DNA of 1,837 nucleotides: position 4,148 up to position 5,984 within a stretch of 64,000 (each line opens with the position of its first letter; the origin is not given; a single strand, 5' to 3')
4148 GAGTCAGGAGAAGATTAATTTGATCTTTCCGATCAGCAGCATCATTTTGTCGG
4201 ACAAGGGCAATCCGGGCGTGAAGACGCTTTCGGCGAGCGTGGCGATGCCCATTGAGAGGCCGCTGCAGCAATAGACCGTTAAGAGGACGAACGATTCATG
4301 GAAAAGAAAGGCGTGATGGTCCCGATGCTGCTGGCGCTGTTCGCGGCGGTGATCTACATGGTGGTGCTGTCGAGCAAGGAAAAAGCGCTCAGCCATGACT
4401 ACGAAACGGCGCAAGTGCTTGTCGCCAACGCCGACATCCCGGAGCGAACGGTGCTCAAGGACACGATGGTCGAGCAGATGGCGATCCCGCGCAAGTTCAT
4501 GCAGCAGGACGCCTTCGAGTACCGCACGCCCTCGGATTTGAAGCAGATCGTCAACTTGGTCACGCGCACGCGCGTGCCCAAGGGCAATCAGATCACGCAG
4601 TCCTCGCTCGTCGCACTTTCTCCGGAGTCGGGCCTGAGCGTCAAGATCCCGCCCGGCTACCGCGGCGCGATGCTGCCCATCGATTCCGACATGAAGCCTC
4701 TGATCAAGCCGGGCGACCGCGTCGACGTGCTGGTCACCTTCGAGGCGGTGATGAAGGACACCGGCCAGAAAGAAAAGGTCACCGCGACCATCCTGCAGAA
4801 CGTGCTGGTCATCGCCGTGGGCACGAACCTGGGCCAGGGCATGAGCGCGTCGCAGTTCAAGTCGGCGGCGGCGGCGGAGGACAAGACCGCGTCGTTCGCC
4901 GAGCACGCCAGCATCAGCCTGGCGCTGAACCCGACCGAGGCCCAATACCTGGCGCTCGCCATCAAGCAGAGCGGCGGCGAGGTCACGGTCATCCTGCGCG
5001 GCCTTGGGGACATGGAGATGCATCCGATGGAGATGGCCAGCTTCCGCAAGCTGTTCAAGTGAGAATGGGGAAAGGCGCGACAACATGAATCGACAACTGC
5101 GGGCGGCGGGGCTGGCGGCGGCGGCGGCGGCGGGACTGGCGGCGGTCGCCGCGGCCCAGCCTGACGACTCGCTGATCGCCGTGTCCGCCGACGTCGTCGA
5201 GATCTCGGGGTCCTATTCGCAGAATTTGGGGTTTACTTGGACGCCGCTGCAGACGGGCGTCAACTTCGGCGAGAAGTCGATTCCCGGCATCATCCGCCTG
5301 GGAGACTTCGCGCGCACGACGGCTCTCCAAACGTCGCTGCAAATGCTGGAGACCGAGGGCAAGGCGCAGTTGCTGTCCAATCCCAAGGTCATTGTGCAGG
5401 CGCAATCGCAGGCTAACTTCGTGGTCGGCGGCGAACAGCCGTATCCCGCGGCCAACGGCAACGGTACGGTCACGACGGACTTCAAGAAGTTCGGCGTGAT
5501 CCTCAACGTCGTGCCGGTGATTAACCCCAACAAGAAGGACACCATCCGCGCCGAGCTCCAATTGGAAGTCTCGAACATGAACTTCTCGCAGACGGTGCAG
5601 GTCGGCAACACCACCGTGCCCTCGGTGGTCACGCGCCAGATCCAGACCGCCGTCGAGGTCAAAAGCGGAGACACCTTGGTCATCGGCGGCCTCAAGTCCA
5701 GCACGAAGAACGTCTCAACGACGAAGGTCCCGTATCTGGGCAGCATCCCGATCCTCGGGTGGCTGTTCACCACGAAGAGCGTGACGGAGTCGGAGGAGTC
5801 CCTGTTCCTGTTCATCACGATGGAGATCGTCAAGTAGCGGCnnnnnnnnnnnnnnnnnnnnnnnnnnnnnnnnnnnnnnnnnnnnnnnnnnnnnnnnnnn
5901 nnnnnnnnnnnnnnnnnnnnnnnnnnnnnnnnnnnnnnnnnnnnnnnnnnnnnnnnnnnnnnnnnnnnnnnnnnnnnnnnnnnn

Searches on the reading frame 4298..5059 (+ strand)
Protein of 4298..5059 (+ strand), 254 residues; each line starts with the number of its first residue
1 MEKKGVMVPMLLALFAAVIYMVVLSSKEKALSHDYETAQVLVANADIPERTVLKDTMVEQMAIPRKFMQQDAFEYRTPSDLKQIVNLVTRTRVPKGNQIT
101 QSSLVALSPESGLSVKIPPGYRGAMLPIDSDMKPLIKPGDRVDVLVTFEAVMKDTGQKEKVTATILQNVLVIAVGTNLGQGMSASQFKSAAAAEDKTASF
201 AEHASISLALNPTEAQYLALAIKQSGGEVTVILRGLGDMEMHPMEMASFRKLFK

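Call 79: search_protein_families(library=pfam, proteins=[window:4298-5059:+], max_evalue=0.0001)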
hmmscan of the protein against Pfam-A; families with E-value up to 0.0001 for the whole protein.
window:4298-5059:+ (254 aa): 1 family
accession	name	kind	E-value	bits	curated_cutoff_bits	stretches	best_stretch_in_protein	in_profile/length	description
PF16976.10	RcpC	-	1.2e-16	61.1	28.8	1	112-234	2-114/114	Flp pilus assembly protein RcpC/CpaB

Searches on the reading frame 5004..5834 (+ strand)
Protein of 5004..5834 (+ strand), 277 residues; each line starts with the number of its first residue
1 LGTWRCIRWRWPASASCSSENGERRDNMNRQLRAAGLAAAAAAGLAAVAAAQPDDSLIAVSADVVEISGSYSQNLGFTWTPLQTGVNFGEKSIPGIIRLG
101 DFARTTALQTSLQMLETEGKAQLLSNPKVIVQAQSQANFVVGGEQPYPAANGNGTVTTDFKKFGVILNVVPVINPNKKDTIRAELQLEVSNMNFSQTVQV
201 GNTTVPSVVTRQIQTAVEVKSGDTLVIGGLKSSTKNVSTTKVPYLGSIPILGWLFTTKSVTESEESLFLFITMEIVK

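Call 79: search_protein_families(library=pfam, proteins=[window:5004-5834:+], max_evalue=0.0001)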
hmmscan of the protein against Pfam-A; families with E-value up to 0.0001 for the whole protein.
window:5004-5834:+ (277 aa): 1 family
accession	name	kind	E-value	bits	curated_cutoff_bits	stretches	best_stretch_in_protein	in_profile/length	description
PF00263.26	Secretin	-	3.8e-42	144.2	27.5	1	115-277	2-169/169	Bacterial type II and III secretion system protein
